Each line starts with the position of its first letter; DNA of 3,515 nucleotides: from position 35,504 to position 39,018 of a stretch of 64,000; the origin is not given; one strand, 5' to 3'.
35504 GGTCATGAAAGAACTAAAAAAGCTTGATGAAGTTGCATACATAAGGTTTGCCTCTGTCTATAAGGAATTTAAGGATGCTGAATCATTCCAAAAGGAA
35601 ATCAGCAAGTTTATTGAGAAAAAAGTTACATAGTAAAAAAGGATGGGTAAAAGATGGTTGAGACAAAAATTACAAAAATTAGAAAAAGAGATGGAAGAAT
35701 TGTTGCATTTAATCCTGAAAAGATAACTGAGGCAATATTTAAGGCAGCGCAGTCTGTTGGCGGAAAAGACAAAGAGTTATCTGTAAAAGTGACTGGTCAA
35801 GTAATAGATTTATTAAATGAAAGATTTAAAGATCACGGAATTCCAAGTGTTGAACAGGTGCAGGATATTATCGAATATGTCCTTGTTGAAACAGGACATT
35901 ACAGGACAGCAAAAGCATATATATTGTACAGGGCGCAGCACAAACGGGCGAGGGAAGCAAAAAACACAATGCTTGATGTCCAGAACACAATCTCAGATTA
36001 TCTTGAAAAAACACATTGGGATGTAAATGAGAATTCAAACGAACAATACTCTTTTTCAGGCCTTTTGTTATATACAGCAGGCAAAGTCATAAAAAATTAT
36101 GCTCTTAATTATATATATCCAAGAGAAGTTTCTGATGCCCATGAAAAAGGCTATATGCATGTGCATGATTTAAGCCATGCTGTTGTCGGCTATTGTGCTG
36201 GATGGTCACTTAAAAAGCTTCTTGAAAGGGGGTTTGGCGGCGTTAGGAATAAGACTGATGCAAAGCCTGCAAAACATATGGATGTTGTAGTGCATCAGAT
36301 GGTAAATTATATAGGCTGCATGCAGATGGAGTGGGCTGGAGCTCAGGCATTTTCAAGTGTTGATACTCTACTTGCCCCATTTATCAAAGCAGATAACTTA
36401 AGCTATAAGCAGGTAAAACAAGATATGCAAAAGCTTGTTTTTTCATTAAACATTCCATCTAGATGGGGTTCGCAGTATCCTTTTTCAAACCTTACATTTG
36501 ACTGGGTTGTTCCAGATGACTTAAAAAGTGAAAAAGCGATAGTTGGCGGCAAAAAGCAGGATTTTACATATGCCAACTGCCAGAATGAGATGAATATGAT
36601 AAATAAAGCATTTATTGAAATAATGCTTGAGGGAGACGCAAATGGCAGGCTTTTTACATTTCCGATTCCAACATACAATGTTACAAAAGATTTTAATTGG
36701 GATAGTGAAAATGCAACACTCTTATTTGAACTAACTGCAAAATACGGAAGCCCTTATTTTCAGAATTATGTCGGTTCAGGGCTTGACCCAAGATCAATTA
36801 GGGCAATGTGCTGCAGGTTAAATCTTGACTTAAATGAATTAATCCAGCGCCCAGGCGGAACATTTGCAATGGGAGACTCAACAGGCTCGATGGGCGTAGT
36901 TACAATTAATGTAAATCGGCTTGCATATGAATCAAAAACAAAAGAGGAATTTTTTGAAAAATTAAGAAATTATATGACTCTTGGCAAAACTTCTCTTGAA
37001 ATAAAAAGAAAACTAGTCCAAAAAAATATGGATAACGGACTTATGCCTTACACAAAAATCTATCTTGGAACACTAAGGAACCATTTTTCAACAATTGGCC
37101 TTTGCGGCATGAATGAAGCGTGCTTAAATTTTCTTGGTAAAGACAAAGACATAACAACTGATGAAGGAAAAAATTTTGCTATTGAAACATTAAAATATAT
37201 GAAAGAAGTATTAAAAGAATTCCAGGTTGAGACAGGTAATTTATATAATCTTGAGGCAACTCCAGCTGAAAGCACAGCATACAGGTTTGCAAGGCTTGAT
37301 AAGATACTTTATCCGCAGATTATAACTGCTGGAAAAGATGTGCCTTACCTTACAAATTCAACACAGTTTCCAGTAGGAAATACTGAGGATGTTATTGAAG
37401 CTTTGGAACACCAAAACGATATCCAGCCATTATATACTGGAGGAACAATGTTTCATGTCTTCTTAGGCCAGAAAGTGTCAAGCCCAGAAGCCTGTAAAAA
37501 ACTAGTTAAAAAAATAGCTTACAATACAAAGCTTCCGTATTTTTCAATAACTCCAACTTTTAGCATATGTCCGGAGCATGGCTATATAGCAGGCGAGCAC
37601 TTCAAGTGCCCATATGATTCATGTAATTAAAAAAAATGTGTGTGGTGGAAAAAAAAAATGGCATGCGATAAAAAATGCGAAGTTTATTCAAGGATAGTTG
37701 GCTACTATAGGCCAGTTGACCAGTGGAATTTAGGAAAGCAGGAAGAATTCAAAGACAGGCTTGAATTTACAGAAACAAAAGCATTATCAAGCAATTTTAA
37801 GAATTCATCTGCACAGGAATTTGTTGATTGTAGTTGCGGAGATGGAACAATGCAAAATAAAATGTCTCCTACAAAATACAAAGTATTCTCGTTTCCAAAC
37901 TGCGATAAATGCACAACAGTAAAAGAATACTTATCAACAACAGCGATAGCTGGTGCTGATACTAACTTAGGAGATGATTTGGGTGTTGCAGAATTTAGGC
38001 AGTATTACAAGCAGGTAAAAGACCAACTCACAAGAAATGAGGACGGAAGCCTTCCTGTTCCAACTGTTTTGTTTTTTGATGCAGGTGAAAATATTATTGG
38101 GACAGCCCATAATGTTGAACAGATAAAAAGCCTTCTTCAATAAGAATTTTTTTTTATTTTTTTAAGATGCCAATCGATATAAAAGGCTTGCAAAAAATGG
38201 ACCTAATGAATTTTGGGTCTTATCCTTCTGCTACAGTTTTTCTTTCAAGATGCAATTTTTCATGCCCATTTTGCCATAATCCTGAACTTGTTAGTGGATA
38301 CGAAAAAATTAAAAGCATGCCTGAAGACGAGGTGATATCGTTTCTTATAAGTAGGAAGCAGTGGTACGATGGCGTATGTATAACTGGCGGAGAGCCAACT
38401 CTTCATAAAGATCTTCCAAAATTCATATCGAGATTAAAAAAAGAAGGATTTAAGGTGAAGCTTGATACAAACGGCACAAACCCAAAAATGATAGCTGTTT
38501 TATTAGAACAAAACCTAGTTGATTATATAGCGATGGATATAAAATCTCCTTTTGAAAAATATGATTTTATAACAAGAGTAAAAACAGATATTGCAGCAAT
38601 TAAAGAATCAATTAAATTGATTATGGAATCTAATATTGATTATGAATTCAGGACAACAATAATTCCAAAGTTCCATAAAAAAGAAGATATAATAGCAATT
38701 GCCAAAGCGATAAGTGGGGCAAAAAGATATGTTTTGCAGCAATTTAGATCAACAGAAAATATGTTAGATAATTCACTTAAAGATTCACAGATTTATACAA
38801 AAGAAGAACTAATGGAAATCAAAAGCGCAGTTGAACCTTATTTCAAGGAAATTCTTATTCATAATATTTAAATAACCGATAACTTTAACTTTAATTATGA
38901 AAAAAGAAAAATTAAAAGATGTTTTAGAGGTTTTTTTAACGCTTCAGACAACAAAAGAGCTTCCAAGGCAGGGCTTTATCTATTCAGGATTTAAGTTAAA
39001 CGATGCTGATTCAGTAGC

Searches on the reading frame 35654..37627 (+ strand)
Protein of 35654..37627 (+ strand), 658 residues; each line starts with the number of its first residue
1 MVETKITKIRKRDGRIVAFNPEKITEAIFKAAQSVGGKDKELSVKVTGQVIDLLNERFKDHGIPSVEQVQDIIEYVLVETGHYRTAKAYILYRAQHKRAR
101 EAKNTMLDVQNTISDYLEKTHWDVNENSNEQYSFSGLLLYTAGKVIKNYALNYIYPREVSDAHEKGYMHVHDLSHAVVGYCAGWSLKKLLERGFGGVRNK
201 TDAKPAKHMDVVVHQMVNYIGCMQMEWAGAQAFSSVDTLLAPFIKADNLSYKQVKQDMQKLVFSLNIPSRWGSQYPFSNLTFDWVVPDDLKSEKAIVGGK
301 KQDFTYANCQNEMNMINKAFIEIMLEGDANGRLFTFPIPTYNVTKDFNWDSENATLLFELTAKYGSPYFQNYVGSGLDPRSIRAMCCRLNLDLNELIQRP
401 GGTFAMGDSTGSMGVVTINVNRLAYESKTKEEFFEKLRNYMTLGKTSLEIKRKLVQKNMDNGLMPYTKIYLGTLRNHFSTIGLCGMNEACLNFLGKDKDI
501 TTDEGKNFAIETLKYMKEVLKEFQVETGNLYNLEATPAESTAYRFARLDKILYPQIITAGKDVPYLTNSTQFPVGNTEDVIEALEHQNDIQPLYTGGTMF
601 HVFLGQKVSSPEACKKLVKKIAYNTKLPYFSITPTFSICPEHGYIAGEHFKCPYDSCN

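Call 34: search_protein_families(library=ncbifam, proteins=[window:35654-37627:+], max_evalue=0.00001)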
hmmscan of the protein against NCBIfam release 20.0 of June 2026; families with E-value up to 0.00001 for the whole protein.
window:35654-37627:+ (658 aa): 13 families
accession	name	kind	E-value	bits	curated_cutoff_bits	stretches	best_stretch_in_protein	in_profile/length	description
NF006126.0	PRK08270.1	equivalog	5.6e-301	999.8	548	1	6-654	2-646/684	ribonucleoside triphosphate reductase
TIGR02487.1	NrdD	equivalog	1.9e-147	492.3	326.35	1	125-654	1-545/581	anaerobic ribonucleoside-triphosphate reductase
NF006358.0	PRK08579.1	equivalog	9.3e-117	390.7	585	2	108-397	8-294/624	anaerobic ribonucleoside triphosphate reductase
NF005497.0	PRK07111.1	equivalog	9.6e-68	229.2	764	2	6-246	2-235/746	anaerobic ribonucleoside triphosphate reductase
NF006127.0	PRK08271.1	equivalog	3.7e-59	200.8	545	1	157-653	101-589/631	anaerobic ribonucleoside-triphosphate reductase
NF006732.0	PRK09263.1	equivalog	4.8e-59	200.5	657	2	7-259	3-251/712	anaerobic ribonucleoside-triphosphate reductase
TIGR02827.1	RNR_anaer_Bdell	equivalog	4.5e-43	147.7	568.3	1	161-653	78-560/596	anaerobic ribonucleoside-triphosphate reductase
NF011292.0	PRK14704.1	equivalog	4.3e-22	78.5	736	1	103-652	8-575/618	anaerobic ribonucleoside triphosphate reductase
NF005010.0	PRK06406.1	subfamily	7.1e-19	67.5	1125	1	5-110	3-108/771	vitamin B12-dependent ribonucleotide reductase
NF009028.0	PRK12364.1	equivalog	5.3e-18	64.4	1377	1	8-135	2-129/842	ribonucleoside-diphosphate reductase subunit alpha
NF006207.0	PRK08332.1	equivalog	5.4e-18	63.7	2400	1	6-110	3-106/1684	vitamin B12-dependent ribonucleotide reductase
NF005544.0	PRK07207.1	equivalog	8.5e-15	53.6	965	1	7-109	34-143/965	ribonucleoside-diphosphate reductase subunit alpha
NF009029.0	PRK12365.1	equivalog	1.8e-12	46.1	1350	1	5-115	116-233/1046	ribonucleoside-diphosphate reductase subunit alpha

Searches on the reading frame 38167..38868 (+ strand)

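Call 34: search_protein_families(library=ncbifam, proteins=[window:38167-38868:+], max_evalue=0.00001)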
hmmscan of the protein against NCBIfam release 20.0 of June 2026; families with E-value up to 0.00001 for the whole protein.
window:38167-38868:+ (234 aa): 32 families (the best 25 are shown)
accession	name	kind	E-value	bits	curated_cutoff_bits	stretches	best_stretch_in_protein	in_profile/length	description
TIGR02495.1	NrdG2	equivalog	4e-61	205.7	131.15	1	5-194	2-193/193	anaerobic ribonucleoside-triphosphate reductase activating protein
TIGR02493.1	PFLA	equivalog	8.9e-19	67.8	231.75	1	23-185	19-186/235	pyruvate formate-lyase-activating protein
TIGR04041.1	activase_YjjW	hypoth_equivalog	1.1e-17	64.4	250.2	1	47-223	89-266/276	YjjW family glycine radical enzyme activase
TIGR02668.1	moaA_archaeal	equivalog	5.9e-15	55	325.25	1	27-157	18-148/303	GTP 3',8-cyclase MoaA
NF001199.0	PRK00164.2-1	equivalog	1.7e-13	50.4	231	1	27-191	20-183/308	GTP 3',8-cyclase MoaA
NF038283.1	viperin_w_prok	equivalog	2.8e-13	49.7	180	1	26-200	9-196/281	viperin family antiviral radical SAM protein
TIGR03963.1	rSAM_QueE_Clost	equivalog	3.6e-13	49.7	260.1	1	24-173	24-171/219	putative 7-carboxy-7-deazaguanine synthase QueE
TIGR02494.1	PFLE_PFLC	subfamily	3.9e-13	49.3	174.35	1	53-185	106-242/293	glycyl-radical enzyme activating protein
TIGR02666.1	moaA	equivalog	5.1e-13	48.7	284.05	1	27-182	18-180/336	GTP 3',8-cyclase MoaA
TIGR04317.1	W_rSAM_matur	equivalog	5.8e-13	48.7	380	1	27-223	12-211/349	tungsten cofactor oxidoreductase radical SAM maturase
TIGR04003.1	rSAM_BssD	equivalog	1.6e-10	40.6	496.45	0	52-179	109-241/314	[benzylsuccinate synthase]-activating enzyme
TIGR03365.1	Bsubt_queE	equivalog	6.2e-10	39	206.1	1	24-171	25-177/238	7-carboxy-7-deazaguanine synthase QueE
TIGR04349.1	rSAM_QueE_gams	hypoth_equivalog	6.5e-10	39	300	1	20-175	20-166/210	7-carboxy-7-deazaguanine synthase QueE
NF045646.2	rSAM_Se_TrsS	equivalog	1.2e-09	37.2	490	1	27-179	94-251/441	radical SAM (seleno)protein TrsS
NF043069.1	T4HPD_activ_SAM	equivalog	1.8e-09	37.4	425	0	68-183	125-240/299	trans-4-hydroxy-L-proline dehydratase activase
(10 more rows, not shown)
